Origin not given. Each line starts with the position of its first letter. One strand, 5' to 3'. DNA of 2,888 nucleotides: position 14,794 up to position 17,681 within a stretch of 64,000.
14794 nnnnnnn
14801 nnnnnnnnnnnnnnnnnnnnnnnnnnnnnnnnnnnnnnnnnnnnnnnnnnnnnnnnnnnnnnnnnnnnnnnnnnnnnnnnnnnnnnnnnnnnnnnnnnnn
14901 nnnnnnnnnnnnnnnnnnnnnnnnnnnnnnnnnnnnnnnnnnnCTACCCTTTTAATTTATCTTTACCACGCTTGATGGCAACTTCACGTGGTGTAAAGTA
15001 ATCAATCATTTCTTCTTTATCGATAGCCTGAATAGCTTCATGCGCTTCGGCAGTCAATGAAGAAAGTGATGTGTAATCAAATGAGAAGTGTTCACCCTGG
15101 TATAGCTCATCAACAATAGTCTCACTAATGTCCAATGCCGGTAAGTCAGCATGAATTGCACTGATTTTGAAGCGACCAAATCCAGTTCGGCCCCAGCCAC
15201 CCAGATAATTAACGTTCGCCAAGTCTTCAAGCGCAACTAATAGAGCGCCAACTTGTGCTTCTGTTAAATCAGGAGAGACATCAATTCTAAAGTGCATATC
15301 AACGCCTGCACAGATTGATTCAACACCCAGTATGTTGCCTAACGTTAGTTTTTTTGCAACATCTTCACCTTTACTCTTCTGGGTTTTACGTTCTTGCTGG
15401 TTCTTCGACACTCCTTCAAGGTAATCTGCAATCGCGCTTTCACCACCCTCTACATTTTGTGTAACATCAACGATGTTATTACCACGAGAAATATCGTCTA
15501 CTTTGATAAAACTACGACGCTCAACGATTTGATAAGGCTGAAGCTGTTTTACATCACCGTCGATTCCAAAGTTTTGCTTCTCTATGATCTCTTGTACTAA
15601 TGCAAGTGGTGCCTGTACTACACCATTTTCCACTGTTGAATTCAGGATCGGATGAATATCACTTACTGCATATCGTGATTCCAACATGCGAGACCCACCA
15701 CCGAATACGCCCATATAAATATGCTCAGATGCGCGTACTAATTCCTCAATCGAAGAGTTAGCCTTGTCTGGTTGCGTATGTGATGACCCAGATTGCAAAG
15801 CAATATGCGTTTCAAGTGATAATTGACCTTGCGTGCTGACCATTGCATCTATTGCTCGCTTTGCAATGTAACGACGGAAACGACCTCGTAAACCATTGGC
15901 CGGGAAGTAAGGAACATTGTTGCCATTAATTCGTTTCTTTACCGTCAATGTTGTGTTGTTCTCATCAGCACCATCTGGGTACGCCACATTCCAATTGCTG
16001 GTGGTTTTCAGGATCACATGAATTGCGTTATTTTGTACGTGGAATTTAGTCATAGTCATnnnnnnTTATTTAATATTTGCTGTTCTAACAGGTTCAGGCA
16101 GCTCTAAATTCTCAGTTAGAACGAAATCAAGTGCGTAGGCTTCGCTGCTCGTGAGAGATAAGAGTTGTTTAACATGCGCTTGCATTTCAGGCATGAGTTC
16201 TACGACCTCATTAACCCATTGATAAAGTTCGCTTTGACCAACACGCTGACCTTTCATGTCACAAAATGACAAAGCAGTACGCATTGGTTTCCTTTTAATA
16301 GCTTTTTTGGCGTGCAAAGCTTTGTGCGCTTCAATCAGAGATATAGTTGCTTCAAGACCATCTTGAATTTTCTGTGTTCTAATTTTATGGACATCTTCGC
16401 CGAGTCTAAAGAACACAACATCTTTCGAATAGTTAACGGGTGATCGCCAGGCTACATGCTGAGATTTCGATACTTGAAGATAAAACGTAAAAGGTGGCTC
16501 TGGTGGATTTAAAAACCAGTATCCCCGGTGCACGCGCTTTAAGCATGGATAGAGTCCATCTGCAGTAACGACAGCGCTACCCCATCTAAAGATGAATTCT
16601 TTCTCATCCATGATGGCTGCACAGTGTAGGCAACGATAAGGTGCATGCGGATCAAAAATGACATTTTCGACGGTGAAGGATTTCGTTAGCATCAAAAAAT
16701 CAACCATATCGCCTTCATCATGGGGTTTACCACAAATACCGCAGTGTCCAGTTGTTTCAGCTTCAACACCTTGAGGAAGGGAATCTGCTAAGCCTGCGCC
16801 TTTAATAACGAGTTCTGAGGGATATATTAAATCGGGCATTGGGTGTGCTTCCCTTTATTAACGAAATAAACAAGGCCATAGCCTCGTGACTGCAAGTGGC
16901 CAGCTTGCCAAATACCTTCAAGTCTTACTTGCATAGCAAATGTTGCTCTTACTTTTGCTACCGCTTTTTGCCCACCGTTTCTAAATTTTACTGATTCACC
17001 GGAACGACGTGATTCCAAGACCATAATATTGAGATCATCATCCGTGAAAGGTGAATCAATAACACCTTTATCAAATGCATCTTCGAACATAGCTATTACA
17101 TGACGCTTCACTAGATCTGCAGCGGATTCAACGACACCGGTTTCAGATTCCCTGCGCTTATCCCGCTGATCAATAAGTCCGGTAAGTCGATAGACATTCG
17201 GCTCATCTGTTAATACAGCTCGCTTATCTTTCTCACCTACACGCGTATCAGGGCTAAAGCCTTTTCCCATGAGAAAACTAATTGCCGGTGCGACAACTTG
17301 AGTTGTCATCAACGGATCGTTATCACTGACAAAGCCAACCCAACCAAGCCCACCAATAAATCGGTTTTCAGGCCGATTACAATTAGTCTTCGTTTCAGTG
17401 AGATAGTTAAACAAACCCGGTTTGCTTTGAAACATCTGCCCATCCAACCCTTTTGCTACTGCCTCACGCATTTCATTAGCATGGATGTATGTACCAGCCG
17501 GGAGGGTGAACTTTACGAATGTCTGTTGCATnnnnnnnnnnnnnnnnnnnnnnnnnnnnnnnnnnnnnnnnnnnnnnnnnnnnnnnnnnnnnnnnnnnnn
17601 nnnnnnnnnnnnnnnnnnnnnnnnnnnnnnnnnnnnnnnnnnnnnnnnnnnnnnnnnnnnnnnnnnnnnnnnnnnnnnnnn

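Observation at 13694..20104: Type IV-A CRISPR-Cas locus with divergently oriented dinG, I-F-like repeats and no adaptation genes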

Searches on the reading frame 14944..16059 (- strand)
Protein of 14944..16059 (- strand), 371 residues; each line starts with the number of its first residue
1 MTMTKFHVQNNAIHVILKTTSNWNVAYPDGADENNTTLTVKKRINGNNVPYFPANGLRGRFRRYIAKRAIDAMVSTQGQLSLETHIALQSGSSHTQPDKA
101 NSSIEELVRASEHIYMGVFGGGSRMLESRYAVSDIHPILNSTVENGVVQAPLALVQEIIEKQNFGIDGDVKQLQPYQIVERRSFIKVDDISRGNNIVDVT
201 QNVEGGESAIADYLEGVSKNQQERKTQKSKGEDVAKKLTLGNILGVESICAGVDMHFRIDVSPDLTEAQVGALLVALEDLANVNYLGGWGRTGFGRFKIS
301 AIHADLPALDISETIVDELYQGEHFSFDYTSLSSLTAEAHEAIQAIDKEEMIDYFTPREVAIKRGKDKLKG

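Call 6: search_protein_families(library=ncbifam, proteins=[window:14944-16059:-], max_evalue=0.01)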
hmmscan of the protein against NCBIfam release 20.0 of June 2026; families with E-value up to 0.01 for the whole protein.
window:14944-16059:- (371 aa): 1 family
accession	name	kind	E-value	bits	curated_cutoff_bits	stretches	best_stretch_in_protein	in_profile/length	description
TIGR03115.2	cas7_csf2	equivalog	7.6e-89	298.3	130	1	13-355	1-346/346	type IV CRISPR-associated protein Csf2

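Call 7: search_protein_families(library=pfam, proteins=[window:14944-16059:-], max_evalue=0.01)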
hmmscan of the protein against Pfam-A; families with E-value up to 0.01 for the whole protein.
window:14944-16059:- (371 aa): 1 family
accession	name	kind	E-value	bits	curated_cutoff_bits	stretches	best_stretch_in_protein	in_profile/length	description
PF03787.20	RAMPs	-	1.1e-05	26.5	22.1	1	33-298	14-189/189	RAMP superfamily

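Call 8: search_protein_families(library=padloc, proteins=[window:14944-16059:-], max_evalue=0.01)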
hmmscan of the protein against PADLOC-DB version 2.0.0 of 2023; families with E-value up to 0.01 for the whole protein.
window:14944-16059:- (371 aa): 11 families
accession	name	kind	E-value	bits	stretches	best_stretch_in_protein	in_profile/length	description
PDLC01003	typeIV_Cas7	-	1.8e-53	180.2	1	47-319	52-314/344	CRISPR type IV/AFERR-associated protein Csf2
PDLC01319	typeIV_Cas7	-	1.8e-53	180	1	16-318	4-281/291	CAS-IV-A; effector_G7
PDLC01724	typeIV_Cas7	-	1.8e-48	163.9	1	12-313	5-288/329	Csf2_0_IV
PDLC01552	typeIV_Cas7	-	2.1e-11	41.7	2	47-165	40-159/272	CAS-IV-A; effector_G7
PDLC01572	typeIV_Cas7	-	1.5e-09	35.5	2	232-305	180-253/280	CAS-IV-A; effector_G7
PDLC01004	typeIV_Cas7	-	1.5e-07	29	1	48-140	45-139/289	Cas_effector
PDLC01442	Csm3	-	3e-06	25.3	1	241-307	124-188/208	"CAS-III-A,CAS-III-D; effector_G7"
PDLC01297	Csm3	-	0.00034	18.6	1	220-304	105-190/198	"CAS-III-A,CAS-III-D; effector_G7"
PDLC01016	Csm3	-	0.0044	15.4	1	42-298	23-189/189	Csm3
PDLC01725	typeIV_Cas7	-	0.0053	14.2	0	219-296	136-208/263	Csf2_1_IVA3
PDLC01613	Csm3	-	0.0061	15.5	0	33-298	16-177/177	"CAS-III-A,CAS-III-D; effector_G7"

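Call 80: search_solved_structures(query=window:14944-16059:-, max_evalue=0.001)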
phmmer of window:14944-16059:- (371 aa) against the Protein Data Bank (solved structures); distinct sequences matched with E-value up to 0.001: 3.
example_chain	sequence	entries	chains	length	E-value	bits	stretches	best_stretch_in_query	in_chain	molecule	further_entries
8rc3_A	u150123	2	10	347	6.3e-19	71.7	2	49-139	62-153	CRISPR type AFERR-associated protein Csf2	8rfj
7xfz_C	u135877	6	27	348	4.6e-15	59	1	51-302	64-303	Csf2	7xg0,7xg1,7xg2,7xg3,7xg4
9n3y_C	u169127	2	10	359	5.2e-15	58.8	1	51-302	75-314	CRISPR type AFERR-associated protein Csf2 (Cas7)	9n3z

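Call 81: search_dna_similar(query=window:14944-16059:-, collection=plasmids, mode=protein, max_rows=40, rows=spread, max_evalue=0.001)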
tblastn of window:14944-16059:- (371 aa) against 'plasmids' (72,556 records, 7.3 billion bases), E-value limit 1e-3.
Records with a match: 26; places in all: 26; records where one place covers at least 80% of the query: 10.
Best place of each record, by identity: >=99% 1; 95-99% 1; <60% 24.
By first word of the organism name: Pseudomonas 14; Alteromonas 2; Citrobacter 2; Vibrio 1; Azospira 1; Burkholderia 1; Aromatoleum 1; Geoalkalibacter 1; Rhodoferax 1; Thioalkalivibrio 1; and 1 more.
By predicted mobility (MOB-suite, as given by PLSDB): non-mobilizable 13; conjugative 12; mobilizable 1.
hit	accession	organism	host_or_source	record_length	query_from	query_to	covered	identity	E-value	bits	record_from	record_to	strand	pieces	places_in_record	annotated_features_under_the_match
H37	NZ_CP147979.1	Alteromonas macleodii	-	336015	1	371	100%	100.0%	0e+0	766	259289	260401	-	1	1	csf2: type IV CRISPR-associated protein Csf2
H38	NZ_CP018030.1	Alteromonas mediterranea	seawater,seawater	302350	1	371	100%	97.3%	0e+0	750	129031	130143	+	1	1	csf2: type IV CRISPR-associated protein Csf2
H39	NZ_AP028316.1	Citrobacter freundii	Homo sapiens,drainage effluent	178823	11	356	93%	43.0%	3e-89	300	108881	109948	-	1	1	csf2: type IV CRISPR-associated protein Csf2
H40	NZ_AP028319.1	Citrobacter freundii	Homo sapiens,sputum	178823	11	356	93%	43.0%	3e-89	300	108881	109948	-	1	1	csf2: type IV CRISPR-associated protein Csf2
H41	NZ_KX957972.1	Vibrio parahaemolyticus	shrimp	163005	9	356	94%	42.2%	3e-89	300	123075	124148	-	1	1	csf2: type IV CRISPR-associated protein Csf2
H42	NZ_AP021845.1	Azospira sp. I09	-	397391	11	355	93%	33.6%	1e-50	189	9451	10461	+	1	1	csf2: type IV CRISPR-associated protein Csf2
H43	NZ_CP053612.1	Burkholderia sp. MBR-1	-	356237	10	361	95%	31.5%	2e-41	162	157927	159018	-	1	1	csf2: type IV CRISPR-associated protein Csf2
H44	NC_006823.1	Aromatoleum aromaticum EbN1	-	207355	49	306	70%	39.6%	2e-50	188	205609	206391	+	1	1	csf2: type IV CRISPR-associated protein Csf2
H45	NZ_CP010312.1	Geoalkalibacter subterraneus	-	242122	28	343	85%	28.5%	4e-23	108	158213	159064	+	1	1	csf2: type IV CRISPR-associated protein Csf2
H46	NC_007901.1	Rhodoferax ferrireducens T118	-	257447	1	323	87%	27.1%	2e-16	88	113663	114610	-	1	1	csf2: type IV CRISPR-associated protein Csf2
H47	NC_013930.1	Thioalkalivibrio sp. K90mix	-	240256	37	303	72%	29.5%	3e-21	102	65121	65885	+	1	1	csf2: type IV CRISPR-associated protein Csf2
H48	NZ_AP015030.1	Pseudomonas putida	-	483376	46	305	70%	29.7%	4e-15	84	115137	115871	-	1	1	csf2: type IV CRISPR-associated protein Csf2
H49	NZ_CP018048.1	Pseudomonas aeruginosa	whole organism,soil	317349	49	305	69%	29.3%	4e-15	84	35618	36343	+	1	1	csf2: type IV CRISPR-associated protein Csf2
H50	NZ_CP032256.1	Pseudomonas aeruginosa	-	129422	49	310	71%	27.9%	2e-13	79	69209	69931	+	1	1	csf2: type IV CRISPR-associated protein Csf2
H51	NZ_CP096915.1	Pseudomonas aeruginosa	Homo sapiens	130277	49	310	71%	27.9%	2e-13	79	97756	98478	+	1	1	csf2: type IV CRISPR-associated protein Csf2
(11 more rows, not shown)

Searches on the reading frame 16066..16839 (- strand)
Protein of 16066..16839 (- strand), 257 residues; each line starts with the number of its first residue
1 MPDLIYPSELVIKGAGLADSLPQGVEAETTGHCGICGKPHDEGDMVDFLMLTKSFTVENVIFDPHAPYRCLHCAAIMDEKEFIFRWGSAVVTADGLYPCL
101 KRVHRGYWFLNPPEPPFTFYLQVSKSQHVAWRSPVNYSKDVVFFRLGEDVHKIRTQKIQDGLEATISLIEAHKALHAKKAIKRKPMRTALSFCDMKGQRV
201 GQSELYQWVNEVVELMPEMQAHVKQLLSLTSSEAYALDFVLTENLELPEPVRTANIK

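Call 6: search_protein_families(library=ncbifam, proteins=[window:16066-16839:-], max_evalue=0.01)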
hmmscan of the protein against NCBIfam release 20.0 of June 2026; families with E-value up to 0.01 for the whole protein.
window:16066-16839:- (257 aa): 1 family
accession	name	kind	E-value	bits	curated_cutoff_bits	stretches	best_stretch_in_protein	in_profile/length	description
TIGR03114.2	cas8u_csf1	equivalog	1.3e-49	168.9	140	1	7-241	2-228/228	type IV CRISPR-associated protein Csf1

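Call 7: search_protein_families(library=pfam, proteins=[window:16066-16839:-], max_evalue=0.01)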
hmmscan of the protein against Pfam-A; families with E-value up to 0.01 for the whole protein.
window:16066-16839:- (257 aa): 0 families

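Call 8: search_protein_families(library=padloc, proteins=[window:16066-16839:-], max_evalue=0.01)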
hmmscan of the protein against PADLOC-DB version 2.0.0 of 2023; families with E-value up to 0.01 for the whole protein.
window:16066-16839:- (257 aa): 5 families
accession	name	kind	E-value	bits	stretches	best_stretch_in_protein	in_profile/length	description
PDLC01721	typeIV_Cas8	-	4.2e-33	113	1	23-244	15-215/227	Csf1_0_IV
PDLC01001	typeIV_Cas8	-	2.9e-31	107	1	36-241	1-201/202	CRISPR type AFERR-associated protein Csf1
PDLC01318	typeIV_Cas8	-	2.4e-29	100.7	1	36-241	1-188/189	CAS-IV-A; effector_LS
PDLC01722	typeIV_Cas8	-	2.4e-29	100.5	1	85-250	3-165/178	Csf1_1_IVA1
PDLC01574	typeIV_Cas8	-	1.5e-13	49.2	1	29-182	16-170/213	CAS-IV-A; effector_LS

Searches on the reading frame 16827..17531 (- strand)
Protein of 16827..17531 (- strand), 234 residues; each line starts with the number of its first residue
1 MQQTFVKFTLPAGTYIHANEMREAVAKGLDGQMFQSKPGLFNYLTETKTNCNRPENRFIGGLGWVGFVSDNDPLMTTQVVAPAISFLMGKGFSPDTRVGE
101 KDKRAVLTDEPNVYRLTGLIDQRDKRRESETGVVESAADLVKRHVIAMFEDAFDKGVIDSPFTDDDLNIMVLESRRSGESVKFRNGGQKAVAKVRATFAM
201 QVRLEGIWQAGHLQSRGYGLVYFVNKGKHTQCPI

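Call 6: search_protein_families(library=ncbifam, proteins=[window:16827-17531:-], max_evalue=0.01)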
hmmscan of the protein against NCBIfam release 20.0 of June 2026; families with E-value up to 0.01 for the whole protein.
window:16827-17531:- (234 aa): 1 family
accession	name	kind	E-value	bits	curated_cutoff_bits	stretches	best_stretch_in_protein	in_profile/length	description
NF045575.1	cas6_csf5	equivalog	1.6e-61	208.1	150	1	2-224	1-219/221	type IV CRISPR-associated endonuclease Csf5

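Call 7: search_protein_families(library=pfam, proteins=[window:16827-17531:-], max_evalue=0.01)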
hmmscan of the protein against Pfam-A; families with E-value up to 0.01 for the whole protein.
window:16827-17531:- (234 aa): 0 families

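Call 8: search_protein_families(library=padloc, proteins=[window:16827-17531:-], max_evalue=0.01)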
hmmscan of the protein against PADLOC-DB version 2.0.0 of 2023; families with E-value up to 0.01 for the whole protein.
window:16827-17531:- (234 aa): 3 families
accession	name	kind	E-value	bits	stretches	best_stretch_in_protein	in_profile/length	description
PDLC01713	typeIV_Cas6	-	1.3e-30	104.7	1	1-219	5-223/244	Cas6_2_IVA1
PDLC01549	typeIV_Cas6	-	2e-19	68.3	1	10-222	2-204/216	CAS-IV-A; effector_UNK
PDLC01009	typeIV_Cas6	-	2e-10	38.7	1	5-221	2-217/232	Cas_effector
